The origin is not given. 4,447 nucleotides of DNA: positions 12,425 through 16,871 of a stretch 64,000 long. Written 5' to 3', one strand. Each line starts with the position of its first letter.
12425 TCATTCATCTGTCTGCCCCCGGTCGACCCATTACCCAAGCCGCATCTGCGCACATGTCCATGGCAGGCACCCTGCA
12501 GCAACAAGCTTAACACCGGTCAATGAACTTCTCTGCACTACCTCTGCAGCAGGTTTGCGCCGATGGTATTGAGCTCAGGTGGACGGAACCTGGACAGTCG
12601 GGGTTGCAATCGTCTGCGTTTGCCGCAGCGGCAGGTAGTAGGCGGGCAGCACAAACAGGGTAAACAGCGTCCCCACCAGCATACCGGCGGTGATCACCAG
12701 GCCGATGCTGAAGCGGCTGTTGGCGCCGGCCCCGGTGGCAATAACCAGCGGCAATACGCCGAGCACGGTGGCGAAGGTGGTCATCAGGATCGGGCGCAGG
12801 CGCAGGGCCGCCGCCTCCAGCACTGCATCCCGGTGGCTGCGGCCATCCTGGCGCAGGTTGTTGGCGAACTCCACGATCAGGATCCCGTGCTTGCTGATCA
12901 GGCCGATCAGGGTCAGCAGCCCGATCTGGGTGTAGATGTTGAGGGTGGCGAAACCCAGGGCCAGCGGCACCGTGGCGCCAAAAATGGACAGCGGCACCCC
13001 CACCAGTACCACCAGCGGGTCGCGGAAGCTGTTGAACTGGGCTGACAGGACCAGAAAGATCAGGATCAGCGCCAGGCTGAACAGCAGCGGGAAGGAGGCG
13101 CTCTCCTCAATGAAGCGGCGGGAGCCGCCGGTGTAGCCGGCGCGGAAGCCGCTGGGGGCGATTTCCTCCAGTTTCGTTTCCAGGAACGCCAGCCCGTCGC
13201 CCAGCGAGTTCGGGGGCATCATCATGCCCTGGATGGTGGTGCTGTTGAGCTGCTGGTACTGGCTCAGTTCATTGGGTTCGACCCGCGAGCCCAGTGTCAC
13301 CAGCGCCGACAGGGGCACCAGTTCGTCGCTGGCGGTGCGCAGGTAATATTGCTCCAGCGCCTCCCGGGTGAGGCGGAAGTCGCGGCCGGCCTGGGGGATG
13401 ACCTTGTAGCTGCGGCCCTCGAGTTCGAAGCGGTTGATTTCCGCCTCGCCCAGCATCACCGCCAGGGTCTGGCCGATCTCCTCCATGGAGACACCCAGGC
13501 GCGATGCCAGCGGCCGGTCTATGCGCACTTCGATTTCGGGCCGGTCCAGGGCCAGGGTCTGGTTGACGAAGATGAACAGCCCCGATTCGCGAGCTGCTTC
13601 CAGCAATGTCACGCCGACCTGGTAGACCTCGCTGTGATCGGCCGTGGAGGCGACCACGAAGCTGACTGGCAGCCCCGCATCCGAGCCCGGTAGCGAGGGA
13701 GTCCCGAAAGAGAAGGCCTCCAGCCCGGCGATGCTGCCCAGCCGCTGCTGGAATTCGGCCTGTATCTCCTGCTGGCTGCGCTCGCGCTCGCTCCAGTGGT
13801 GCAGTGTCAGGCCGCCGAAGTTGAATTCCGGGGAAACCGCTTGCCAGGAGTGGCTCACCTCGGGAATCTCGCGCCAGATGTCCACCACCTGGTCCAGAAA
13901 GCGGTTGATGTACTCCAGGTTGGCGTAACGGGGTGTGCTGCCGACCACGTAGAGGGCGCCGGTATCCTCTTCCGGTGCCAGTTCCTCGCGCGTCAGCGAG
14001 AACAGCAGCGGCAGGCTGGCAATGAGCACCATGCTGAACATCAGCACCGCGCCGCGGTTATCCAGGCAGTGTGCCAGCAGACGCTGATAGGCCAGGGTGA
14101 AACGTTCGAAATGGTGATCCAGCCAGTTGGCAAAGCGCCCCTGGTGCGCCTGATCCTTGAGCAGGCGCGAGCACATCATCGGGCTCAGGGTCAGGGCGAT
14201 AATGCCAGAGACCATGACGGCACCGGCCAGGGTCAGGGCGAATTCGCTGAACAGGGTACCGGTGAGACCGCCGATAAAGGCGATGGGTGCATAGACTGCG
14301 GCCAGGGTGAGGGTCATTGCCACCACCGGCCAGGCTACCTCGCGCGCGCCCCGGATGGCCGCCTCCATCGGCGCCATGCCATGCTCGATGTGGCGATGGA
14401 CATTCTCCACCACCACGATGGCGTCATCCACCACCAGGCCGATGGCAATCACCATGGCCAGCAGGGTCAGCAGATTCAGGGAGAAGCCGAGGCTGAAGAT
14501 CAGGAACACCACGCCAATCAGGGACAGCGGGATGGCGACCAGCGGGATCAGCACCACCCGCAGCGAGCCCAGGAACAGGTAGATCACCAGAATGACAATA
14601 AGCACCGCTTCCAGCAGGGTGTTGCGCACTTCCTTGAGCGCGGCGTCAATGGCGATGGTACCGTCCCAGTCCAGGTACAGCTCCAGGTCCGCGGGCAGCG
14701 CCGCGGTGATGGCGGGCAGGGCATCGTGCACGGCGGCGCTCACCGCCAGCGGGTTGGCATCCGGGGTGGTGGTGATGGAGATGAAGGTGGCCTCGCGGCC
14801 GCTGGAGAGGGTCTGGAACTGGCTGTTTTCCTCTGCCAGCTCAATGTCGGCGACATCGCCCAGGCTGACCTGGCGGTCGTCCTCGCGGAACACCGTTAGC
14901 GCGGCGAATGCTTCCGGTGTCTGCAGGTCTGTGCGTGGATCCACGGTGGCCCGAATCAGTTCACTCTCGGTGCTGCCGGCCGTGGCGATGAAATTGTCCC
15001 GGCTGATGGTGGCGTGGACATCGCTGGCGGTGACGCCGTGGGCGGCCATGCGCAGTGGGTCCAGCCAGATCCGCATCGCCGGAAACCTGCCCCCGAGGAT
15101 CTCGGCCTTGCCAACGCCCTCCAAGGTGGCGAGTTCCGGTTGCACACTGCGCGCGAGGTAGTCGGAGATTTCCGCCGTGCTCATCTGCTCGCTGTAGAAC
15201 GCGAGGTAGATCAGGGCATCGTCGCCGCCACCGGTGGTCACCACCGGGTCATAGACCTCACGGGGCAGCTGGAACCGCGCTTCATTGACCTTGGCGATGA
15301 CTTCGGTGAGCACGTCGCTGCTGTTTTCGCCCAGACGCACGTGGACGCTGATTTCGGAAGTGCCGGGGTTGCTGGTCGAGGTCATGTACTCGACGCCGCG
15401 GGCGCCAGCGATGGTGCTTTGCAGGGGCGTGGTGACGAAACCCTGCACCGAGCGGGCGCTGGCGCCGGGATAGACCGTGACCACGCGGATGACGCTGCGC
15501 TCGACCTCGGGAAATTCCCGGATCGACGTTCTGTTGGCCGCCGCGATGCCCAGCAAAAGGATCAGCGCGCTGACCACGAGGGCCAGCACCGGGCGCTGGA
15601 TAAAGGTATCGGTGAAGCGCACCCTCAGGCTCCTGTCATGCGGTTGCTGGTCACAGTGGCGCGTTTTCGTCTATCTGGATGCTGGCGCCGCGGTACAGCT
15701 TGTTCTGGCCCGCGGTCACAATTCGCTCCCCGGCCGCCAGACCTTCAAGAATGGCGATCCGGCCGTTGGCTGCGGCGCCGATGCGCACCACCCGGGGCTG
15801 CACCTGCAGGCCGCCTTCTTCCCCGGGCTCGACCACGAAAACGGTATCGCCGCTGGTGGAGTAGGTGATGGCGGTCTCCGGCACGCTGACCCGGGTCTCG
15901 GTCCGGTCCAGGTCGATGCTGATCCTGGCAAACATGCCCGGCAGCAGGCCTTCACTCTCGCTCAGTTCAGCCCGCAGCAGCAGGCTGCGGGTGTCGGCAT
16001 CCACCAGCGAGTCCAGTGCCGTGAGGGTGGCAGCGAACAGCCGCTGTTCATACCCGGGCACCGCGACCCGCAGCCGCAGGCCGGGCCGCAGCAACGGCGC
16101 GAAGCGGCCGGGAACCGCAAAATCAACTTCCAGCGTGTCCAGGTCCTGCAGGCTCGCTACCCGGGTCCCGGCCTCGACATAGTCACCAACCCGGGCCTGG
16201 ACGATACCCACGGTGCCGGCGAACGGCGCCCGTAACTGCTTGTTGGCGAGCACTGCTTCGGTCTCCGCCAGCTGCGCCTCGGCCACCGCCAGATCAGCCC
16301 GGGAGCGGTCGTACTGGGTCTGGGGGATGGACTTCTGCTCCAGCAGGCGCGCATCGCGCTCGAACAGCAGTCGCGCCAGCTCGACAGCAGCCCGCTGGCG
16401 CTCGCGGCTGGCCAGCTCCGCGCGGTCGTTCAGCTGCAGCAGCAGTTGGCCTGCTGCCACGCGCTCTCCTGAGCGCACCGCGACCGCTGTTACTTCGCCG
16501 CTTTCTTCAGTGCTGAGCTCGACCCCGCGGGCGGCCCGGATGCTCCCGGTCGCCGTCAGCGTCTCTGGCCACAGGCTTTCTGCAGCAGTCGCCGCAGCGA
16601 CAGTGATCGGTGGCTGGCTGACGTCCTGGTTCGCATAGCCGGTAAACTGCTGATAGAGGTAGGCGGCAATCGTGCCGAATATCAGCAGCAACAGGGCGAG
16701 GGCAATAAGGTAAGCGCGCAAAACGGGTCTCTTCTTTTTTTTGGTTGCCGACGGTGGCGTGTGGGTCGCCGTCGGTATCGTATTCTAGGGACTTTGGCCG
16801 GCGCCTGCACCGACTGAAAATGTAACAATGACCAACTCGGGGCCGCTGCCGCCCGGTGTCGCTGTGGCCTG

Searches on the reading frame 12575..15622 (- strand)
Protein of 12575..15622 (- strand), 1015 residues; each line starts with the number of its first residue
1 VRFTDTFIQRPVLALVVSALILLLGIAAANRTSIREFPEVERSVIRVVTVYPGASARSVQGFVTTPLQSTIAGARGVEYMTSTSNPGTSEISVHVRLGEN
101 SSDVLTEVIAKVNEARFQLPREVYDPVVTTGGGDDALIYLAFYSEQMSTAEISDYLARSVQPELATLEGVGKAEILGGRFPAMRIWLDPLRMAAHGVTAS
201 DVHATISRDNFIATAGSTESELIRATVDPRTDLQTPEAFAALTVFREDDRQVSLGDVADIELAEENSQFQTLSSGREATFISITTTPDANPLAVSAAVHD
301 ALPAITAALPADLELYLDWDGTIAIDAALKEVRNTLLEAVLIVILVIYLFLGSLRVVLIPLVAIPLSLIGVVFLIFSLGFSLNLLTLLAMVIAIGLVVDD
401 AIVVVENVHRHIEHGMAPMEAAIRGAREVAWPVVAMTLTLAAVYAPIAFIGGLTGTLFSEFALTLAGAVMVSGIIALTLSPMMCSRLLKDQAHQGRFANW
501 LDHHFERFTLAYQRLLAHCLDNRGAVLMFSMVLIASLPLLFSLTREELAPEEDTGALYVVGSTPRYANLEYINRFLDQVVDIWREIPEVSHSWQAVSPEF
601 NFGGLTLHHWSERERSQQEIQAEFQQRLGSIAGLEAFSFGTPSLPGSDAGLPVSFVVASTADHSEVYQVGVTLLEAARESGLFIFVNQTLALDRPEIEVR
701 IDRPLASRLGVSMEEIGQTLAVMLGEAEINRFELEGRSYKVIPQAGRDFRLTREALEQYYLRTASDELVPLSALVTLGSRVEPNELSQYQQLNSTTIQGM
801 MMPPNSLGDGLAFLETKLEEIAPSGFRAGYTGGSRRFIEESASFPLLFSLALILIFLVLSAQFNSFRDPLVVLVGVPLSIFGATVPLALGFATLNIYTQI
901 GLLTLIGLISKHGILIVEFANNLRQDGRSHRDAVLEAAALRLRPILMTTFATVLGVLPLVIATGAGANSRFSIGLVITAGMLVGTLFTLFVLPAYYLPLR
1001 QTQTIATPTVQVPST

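Call 8: search_protein_families(library=pfam, proteins=[window:12575-15622:-], max_evalue=0.01)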
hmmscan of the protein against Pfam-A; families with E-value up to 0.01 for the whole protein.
window:12575-15622:- (1015 aa): 3 families
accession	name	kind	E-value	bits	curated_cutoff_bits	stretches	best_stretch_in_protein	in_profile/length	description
PF00873.25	ACR_tran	-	2.1e-252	840.6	28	1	4-997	2-1018/1021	AcrB/AcrD/AcrF family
PF03176.21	MMPL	-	8.3e-12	45.1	20.5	1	250-485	60-300/333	MMPL family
PF02355.23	SecD_SecF_C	-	0.0012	18.7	20.5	1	850-994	39-181/189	Protein export membrane protein SecD/SecF, C-terminal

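Call 9: search_protein_families(library=ncbifam, proteins=[window:12575-15622:-], max_evalue=0.01)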
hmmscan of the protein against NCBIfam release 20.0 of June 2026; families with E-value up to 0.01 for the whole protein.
window:12575-15622:- (1015 aa): 17 families
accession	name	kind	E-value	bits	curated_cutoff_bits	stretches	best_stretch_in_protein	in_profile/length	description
NF007133.0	PRK09579.1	equivalog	0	1235.6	1763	1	1-1005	1-1008/1017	multidrug efflux RND transporter permease subunit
NF033617.1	RND_permease_2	subfamily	0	1151.6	1250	1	4-999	1-1007/1009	multidrug efflux RND transporter permease subunit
NF000282.2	RND_permease_1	subfamily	2e-241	804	1250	1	6-1000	3-1028/1029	multidrug efflux RND transporter permease subunit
TIGR00915.1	2A0602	subfamily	4.5e-217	723.4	940.35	1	4-1001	2-1030/1050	efflux RND transporter permease subunit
NF007842.1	PRK10555.1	equivalog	2.4e-171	571.9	1854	1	5-1001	3-1028/1036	multidrug efflux RND transporter permease AcrD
NF007131.0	PRK09577.1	equivalog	2.1e-169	565.4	1768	1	6-997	4-1020/1045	multidrug efflux RND transporter permease subunit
NF007905.0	PRK10614.1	equivalog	4e-155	518.1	1774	1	1-1001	1-1010/1025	multidrug efflux RND transporter permease subunit MdtC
NF007798.0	PRK10503.1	equivalog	1.1e-152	509.9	1584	1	6-999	15-1022/1040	MdtB/MuxB family multidrug efflux RND transporter permease subunit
NF000037.1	RND_perm_OqxB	exception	9.5e-151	503.7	2200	1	1-1008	1-1043/1050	multidrug efflux RND transporter permease subunit OqxB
NF011706.2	PRK15127.1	equivalog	2.8e-150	502.2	2150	1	5-1001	3-1031/1049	multidrug efflux RND transporter permease subunit AcrB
TIGR00914.1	2A0601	subfamily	3.4e-97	326.4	701.45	2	9-563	11-577/1051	CusA/CzcA family heavy metal efflux RND transporter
TIGR00921.1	2A067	subfamily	3.2e-10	38.7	351.9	2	842-995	192-342/733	hydrophobe/amphiphile efflux-3 (HAE3) family transporter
TIGR00916.1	2A0604s01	subfamily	1.1e-07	31.7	148.6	2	339-472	93-226/231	SecD/SecF family protein translocase subunit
NF009583.0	PRK13024.1-3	subfamily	1e-05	23.8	721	1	339-537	291-477/755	protein translocase subunit SecDF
NF011315.0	PRK14726.1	equivalog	2.6e-05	22.5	1249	1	322-538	361-575/855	protein translocase subunit SecDF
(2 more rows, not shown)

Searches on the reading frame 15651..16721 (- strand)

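Call 8: search_protein_families(library=pfam, proteins=[window:15651-16721:-], max_evalue=0.01)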
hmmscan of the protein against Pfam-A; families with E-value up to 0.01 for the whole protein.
window:15651-16721:- (356 aa): 4 families
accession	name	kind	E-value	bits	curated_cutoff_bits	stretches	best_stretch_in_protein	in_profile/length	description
PF16576.10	HlyD_D23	-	1.3e-22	80.6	30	1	57-265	8-214/214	Barrel-sandwich domain of CusB or HlyD membrane-fusion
PF13437.12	HlyD_3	-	7.8e-17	62.4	22.2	1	163-262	2-106/106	HlyD family secretion protein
PF00364.28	Biotin_lipoyl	-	2.1e-06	27.9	22.1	0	150-190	32-72/73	Biotin-requiring enzyme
PF13533.13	Biotin_lipoyl_2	-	2.5e-05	24.4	29.8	1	74-98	8-32/32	Biotin-lipoyl like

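Call 9: search_protein_families(library=ncbifam, proteins=[window:15651-16721:-], max_evalue=0.01)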
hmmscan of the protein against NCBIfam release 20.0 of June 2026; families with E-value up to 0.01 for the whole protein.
window:15651-16721:- (356 aa): 28 families (the best 25 are shown)
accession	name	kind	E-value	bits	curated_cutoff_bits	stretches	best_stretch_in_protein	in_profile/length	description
TIGR01730.1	RND_mfp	subfamily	1.4e-71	241.1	94.9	1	41-350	1-321/322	efflux RND transporter periplasmic adaptor subunit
TIGR00999.1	8a0102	subfamily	1e-37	129.7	319.3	1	85-339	1-267/271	CzcB/NccB family metal efflux transporter periplasmic adaptor subunit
NF008589.1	PRK11556.1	equivalog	8.9e-28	97.3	391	1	35-350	53-387/392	MdtA/MuxA family multidrug efflux RND transporter periplasmic adaptor subunit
NF007303.0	PRK09783.1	subfamily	2.6e-16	59.1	390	1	150-340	204-390/414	copper/silver efflux system membrane fusion protein CusB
NF033138.2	RND-peri-MexC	equivalog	2.8e-16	59.6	625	1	39-350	38-371/375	MexC family multidrug efflux RND transporter periplasmic adaptor subunit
NF011604.1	PRK15030.1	equivalog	3.8e-15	55.8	765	2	231-352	258-377/397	multidrug efflux RND transporter periplasmic adaptor subunit AcrA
NF008606.0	PRK11578.1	equivalog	1.8e-14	53.7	342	1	53-337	48-363/371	macrolide transporter subunit MacA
NF045680.1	DiMtlExpIhpB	equivalog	1.3e-12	47.4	450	1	153-336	130-308/326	divalent metal ion exporter adaptor subunit IhpB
NF045904.1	RND-peri-MexE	equivalog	7.4e-12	44.8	714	1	34-351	31-369/390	multidrug efflux RND transporter periplasmic adaptor subunit MexE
NF007362.0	PRK09859.1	equivalog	8.3e-11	41.6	738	2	231-345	254-366/385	multidrug transporter subunit MdtE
NF007132.1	PRK09578.1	equivalog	2.1e-10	40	512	2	236-354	264-379/396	MexX/AxyX family multidrug efflux RND transporter periplasmic adaptor subunit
NF033834.1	RND_adapt_MexA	exception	2.4e-09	36.8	750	2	58-206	55-205/373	multidrug efflux RND transporter periplasmic adaptor subunit MexA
NF038010.1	ABC_adapt_DarC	equivalog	5.8e-09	35.1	450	1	158-345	228-411/417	darobactin export ABC transporter periplasmic adaptor subunit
NF000272.2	OqxA_adapt_sub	exception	4.1e-08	32.6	835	1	28-177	30-185/391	multidrug efflux RND transporter periplasmic adaptor subunit OqxA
TIGR01843.1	type_I_hlyD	subfamily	4.9e-07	29.1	208.65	1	72-121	49-103/422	HlyD family type I secretion periplasmic adaptor subunit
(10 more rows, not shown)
